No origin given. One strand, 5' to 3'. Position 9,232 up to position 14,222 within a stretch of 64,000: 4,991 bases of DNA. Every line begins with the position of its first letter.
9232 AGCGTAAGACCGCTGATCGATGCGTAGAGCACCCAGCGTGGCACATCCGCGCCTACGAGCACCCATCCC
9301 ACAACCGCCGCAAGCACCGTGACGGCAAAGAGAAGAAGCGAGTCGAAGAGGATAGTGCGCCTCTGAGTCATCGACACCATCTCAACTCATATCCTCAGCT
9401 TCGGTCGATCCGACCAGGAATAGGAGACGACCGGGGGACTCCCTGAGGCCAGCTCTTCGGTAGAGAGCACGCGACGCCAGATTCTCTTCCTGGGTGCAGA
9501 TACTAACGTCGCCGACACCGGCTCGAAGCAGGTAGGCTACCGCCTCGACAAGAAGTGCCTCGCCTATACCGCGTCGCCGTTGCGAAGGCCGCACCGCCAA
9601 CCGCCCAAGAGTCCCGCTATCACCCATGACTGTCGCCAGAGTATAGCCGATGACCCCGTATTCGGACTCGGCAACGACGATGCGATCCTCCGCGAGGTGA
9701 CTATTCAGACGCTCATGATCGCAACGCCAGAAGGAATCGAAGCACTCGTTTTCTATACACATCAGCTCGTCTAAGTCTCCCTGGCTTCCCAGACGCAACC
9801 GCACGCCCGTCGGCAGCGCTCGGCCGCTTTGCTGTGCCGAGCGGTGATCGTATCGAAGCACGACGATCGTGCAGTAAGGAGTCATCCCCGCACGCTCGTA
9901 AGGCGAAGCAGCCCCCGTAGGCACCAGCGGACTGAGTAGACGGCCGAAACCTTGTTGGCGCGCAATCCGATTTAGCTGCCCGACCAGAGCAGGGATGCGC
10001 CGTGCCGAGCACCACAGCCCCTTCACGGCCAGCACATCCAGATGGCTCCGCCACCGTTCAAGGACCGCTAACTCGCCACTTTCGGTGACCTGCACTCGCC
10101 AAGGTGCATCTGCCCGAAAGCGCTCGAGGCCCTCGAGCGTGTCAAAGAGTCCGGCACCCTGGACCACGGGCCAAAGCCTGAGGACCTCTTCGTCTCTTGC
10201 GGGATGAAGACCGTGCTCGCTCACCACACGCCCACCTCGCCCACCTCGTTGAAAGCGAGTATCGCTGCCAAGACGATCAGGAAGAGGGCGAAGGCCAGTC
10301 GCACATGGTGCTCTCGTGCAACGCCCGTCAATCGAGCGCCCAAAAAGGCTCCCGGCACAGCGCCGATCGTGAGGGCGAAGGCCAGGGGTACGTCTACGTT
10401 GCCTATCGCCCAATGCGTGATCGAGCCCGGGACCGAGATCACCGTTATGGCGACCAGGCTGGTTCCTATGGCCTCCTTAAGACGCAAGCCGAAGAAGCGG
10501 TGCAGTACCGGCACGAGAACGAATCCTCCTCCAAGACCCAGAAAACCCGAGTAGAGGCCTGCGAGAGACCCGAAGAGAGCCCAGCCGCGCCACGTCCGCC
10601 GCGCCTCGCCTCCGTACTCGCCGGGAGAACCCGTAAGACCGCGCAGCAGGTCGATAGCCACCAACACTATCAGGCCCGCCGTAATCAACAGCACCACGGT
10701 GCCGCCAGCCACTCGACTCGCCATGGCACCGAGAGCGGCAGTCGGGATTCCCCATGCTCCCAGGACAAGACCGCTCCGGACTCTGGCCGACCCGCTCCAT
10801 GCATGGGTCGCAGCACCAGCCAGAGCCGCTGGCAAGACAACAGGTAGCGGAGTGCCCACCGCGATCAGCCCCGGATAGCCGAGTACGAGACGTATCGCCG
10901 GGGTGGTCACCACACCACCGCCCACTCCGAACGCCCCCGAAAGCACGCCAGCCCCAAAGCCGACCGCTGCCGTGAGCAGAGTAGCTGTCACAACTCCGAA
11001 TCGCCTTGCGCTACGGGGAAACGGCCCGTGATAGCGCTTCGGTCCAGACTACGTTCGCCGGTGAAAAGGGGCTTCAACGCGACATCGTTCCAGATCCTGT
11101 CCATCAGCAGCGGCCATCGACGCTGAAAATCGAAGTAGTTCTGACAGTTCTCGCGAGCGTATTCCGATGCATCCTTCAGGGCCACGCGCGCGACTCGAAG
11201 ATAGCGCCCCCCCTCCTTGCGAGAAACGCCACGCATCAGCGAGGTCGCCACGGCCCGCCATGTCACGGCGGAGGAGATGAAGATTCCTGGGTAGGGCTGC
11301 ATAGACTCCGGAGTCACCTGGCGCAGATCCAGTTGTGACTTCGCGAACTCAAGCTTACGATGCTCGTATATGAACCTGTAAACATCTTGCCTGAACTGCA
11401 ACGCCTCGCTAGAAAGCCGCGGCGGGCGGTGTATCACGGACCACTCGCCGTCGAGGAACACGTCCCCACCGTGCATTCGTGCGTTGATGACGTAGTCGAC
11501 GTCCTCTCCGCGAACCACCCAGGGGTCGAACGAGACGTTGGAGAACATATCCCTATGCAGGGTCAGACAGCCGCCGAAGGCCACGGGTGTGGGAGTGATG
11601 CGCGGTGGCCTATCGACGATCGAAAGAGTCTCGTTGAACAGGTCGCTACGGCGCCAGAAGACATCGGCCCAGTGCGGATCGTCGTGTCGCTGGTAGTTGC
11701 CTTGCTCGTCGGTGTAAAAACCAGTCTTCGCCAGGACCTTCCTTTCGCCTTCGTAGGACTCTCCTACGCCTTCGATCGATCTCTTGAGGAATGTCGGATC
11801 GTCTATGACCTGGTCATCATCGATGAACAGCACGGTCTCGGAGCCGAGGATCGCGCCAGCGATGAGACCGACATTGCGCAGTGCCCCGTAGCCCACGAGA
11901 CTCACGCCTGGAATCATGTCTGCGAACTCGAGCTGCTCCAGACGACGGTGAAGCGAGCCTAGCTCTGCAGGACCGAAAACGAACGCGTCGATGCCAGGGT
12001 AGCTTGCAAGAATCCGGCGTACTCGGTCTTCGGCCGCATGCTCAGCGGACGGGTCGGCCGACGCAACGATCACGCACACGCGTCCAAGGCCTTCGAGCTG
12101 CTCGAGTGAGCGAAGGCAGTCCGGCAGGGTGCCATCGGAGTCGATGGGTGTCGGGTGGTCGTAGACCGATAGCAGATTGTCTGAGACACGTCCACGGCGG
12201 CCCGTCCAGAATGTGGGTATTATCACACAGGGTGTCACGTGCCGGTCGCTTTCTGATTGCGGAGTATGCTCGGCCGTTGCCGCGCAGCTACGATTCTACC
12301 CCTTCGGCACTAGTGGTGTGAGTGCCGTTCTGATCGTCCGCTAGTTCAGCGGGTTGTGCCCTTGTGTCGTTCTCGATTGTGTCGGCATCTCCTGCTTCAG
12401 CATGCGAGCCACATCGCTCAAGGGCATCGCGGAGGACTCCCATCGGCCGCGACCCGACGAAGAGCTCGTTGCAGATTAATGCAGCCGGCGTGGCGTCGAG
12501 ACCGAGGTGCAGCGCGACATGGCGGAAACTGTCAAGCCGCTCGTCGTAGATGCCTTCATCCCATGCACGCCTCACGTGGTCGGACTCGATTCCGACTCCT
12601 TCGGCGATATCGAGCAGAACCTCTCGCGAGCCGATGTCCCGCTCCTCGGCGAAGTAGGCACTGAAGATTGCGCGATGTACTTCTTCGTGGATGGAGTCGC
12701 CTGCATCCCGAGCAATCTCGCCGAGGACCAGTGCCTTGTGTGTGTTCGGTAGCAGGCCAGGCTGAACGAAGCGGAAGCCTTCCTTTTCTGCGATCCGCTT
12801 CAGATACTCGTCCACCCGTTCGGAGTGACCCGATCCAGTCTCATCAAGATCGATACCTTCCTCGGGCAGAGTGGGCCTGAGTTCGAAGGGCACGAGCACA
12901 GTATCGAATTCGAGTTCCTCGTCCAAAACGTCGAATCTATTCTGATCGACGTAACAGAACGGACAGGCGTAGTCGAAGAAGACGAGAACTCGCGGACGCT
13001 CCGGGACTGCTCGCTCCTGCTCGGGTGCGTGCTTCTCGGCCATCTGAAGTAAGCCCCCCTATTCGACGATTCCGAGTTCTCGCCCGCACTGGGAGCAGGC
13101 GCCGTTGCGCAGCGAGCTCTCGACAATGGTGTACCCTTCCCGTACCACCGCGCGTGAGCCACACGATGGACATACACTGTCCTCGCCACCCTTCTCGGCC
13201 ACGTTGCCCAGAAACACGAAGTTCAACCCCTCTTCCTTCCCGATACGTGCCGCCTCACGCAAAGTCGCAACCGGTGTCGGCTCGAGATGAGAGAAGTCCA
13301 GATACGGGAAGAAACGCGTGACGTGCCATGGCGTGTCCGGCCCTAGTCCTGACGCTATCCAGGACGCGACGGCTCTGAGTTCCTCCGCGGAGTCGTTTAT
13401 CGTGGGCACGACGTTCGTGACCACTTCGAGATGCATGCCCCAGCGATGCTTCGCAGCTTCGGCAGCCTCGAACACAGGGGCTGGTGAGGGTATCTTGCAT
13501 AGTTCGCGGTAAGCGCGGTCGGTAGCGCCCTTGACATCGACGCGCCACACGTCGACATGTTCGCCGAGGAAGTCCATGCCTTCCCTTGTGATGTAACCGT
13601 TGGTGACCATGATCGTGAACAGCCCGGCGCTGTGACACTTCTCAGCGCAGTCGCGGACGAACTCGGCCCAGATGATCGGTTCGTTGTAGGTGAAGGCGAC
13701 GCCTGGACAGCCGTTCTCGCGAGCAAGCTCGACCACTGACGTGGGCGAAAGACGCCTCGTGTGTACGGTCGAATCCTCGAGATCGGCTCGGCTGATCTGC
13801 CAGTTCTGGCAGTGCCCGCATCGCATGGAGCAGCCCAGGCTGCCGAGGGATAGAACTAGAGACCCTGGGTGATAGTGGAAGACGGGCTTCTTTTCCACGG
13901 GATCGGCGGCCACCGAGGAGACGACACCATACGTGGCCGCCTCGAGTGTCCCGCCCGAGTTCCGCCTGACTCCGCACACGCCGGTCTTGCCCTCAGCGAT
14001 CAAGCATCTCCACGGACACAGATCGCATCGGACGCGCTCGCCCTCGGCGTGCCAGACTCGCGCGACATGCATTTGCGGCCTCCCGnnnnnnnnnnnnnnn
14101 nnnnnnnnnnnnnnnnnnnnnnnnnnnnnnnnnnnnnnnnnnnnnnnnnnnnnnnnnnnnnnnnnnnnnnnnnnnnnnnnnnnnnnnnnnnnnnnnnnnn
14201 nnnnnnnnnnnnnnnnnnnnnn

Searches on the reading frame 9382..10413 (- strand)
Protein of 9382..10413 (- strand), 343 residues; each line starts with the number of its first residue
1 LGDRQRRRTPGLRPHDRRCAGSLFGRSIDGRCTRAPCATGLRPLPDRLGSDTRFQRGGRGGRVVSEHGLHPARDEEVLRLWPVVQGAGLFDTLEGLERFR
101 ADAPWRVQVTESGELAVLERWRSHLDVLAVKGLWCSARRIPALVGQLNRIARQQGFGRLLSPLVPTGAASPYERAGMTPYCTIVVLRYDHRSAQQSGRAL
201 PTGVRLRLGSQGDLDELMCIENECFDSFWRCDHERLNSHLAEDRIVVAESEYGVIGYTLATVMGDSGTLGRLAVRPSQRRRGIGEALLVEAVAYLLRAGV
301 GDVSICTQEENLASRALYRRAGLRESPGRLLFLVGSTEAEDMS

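Call 9: search_protein_families(library=pfam, proteins=[window:9382-10413:-], max_evalue=0.001)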
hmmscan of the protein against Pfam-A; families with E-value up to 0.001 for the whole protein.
window:9382-10413:- (343 aa): 5 families
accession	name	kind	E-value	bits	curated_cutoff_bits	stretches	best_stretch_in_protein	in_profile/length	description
PF00583.31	Acetyltransf_1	-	6.8e-14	52.6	20.7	1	215-322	2-115/116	Acetyltransferase (GNAT) family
PF13508.13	Acetyltransf_7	-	7.2e-10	39.5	27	1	243-322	3-81/84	Acetyltransferase (GNAT) domain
PF08445.16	FR47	-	2.5e-07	31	22.1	1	265-325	20-79/86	FR47-like protein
PF13673.13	Acetyltransf_10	-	9e-07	29.4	23.6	1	232-325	18-109/128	Acetyltransferase (GNAT) domain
PF13302.13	Acetyltransf_3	-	0.00029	22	25.4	1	246-324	57-138/138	Acetyltransferase (GNAT) domain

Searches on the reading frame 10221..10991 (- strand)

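Call 9: search_protein_families(library=pfam, proteins=[window:10221-10991:-], max_evalue=0.001)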
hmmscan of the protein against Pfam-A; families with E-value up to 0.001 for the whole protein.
window:10221-10991:- (256 aa): 1 family
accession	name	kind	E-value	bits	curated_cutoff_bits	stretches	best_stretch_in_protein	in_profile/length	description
PF01925.25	TauE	-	8.4e-44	150.4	32.6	1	8-243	2-235/237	Sulfite exporter TauE/SafE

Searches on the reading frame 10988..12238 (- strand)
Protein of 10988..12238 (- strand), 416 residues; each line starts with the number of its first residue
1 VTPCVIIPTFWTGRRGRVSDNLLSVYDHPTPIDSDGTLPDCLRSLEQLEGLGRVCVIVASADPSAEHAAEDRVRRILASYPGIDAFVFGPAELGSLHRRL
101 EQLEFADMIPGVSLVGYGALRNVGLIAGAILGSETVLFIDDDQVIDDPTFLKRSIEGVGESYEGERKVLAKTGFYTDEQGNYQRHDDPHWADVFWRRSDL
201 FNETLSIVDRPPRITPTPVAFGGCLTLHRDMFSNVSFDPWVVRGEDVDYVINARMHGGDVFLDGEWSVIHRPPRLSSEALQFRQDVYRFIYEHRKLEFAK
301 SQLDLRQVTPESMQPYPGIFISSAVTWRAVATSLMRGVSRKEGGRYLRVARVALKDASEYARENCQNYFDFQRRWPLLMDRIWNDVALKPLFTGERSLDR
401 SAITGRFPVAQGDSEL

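Call 9: search_protein_families(library=pfam, proteins=[window:10988-12238:-], max_evalue=0.001)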
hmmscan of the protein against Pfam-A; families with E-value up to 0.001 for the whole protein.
window:10988-12238:- (416 aa): 0 families

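Call 11: search_protein_families(library=ncbifam, proteins=[window:10988-12238:-], max_evalue=0.001)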
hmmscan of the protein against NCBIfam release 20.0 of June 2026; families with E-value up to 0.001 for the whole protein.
window:10988-12238:- (416 aa): 0 families

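Call 74: search_solved_structures(query=window:10988-12238:-, max_evalue=1)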
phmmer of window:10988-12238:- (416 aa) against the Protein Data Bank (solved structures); distinct sequences matched with E-value up to 1: 5.
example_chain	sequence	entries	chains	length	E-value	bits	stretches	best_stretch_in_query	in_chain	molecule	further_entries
2hgc_A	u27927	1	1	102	0.61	11.9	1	132-194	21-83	YjcQ protein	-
4ciz_A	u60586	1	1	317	0.92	11.3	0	295-383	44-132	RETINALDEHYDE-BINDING PROTEIN 1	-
4cj6_A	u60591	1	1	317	0.92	11.3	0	295-383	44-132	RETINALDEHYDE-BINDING PROTEIN 1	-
3hy5_A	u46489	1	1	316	0.93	11.3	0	295-383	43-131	Retinaldehyde-binding protein 1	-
3hx3_A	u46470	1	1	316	0.93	11.3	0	295-383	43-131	Retinaldehyde-binding protein 1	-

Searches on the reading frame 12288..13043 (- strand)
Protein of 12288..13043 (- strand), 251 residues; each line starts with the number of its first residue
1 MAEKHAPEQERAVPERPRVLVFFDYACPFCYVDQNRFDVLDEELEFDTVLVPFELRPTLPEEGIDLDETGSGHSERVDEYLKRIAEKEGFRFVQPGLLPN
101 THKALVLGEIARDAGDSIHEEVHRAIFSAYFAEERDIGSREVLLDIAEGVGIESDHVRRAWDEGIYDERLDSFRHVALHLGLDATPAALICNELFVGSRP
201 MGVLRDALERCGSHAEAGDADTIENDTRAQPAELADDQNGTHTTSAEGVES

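Call 9: search_protein_families(library=pfam, proteins=[window:12288-13043:-], max_evalue=0.001)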
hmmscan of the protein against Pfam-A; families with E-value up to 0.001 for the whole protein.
window:12288-13043:- (251 aa): 1 family
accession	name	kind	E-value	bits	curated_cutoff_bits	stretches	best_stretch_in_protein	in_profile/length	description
PF01323.26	DSBA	-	1.9e-23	83.7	25.6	1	19-208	2-190/191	DSBA-like thioredoxin domain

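Call 11: search_protein_families(library=ncbifam, proteins=[window:12288-13043:-], max_evalue=0.001)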
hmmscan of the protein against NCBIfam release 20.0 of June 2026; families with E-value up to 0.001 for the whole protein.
window:12288-13043:- (251 aa): 0 families

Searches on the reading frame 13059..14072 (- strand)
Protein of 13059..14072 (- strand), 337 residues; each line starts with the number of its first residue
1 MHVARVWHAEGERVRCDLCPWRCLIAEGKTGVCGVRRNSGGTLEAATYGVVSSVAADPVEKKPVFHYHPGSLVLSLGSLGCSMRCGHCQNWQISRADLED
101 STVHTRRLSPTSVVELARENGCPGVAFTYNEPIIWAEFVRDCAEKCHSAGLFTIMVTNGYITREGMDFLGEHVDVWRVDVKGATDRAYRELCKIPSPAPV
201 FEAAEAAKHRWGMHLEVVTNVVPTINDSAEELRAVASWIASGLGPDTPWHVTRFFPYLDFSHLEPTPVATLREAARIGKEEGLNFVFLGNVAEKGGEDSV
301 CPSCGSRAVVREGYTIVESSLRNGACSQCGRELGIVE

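Call 9: search_protein_families(library=pfam, proteins=[window:13059-14072:-], max_evalue=0.001)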
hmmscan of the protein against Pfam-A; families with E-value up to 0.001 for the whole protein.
window:13059-14072:- (337 aa): 1 family
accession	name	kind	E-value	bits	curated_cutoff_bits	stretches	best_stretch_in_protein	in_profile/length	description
PF04055.27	Radical_SAM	-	6.8e-17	62.6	29.5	1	80-231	6-161/166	Radical SAM superfamily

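Call 11: search_protein_families(library=ncbifam, proteins=[window:13059-14072:-], max_evalue=0.001)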
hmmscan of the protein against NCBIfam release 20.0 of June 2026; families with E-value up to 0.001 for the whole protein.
window:13059-14072:- (337 aa): 14 families
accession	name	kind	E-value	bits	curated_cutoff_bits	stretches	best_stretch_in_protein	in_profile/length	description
TIGR04337.1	AmmeMemoSam_rS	hypoth_equivalog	5.5e-92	308.3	220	1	5-333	2-329/349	AmmeMemoRadiSam system radical SAM enzyme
TIGR02493.1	PFLA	equivalog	8.4e-14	51.5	231.75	1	80-240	24-184/235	pyruvate formate-lyase-activating protein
TIGR02494.1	PFLE_PFLC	subfamily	7.1e-12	45.2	174.35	1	123-240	125-240/293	glycyl-radical enzyme activating protein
TIGR02495.1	NrdG2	equivalog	1.6e-10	40.6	131.15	1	78-240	23-181/193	anaerobic ribonucleoside-triphosphate reductase activating protein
NF008356.0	PRK11145.1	equivalog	5.3e-10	39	375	1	80-239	29-188/246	pyruvate formate lyase 1-activating protein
TIGR04003.1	rSAM_BssD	equivalog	5.5e-08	32.3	496.45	1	120-240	126-245/314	[benzylsuccinate synthase]-activating enzyme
NF048010.1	SfplDhtActHpsHDes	equivalog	5.5e-08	32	430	1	124-240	134-250/298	(2S)-3-sulfopropanediol dehydratase activating enzyme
TIGR04041.1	activase_YjjW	hypoth_equivalog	6.3e-08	32.4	250.2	1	84-251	71-235/276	YjjW family glycine radical enzyme activase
NF043069.1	T4HPD_activ_SAM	equivalog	3e-07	30.1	425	1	84-239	84-239/299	trans-4-hydroxy-L-proline dehydratase activase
NF033717.2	HPDL_rSAM_activ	equivalog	4.3e-07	29.5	420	1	124-239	133-248/311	4-hydroxyphenylacetate decarboxylase activase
NF048008.1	SfplDhtActHpfHKleb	equivalog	8.7e-07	28.5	500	1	123-243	128-246/308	(2S)-3-sulfopropanediol dehydratase activating enzyme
TIGR04395.1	cutC_activ_rSAM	equivalog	1.3e-05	24.6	360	1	122-239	130-245/309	choline TMA-lyase-activating enzyme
NF038283.1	viperin_w_prok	equivalog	9.1e-05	21.7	180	1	81-172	12-106/281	viperin family antiviral radical SAM protein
TIGR04038.1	tatD_link_rSAM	subfamily_domain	0.00045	20.1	129.7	1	80-224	17-167/192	TatD family nuclease-associated radical SAM protein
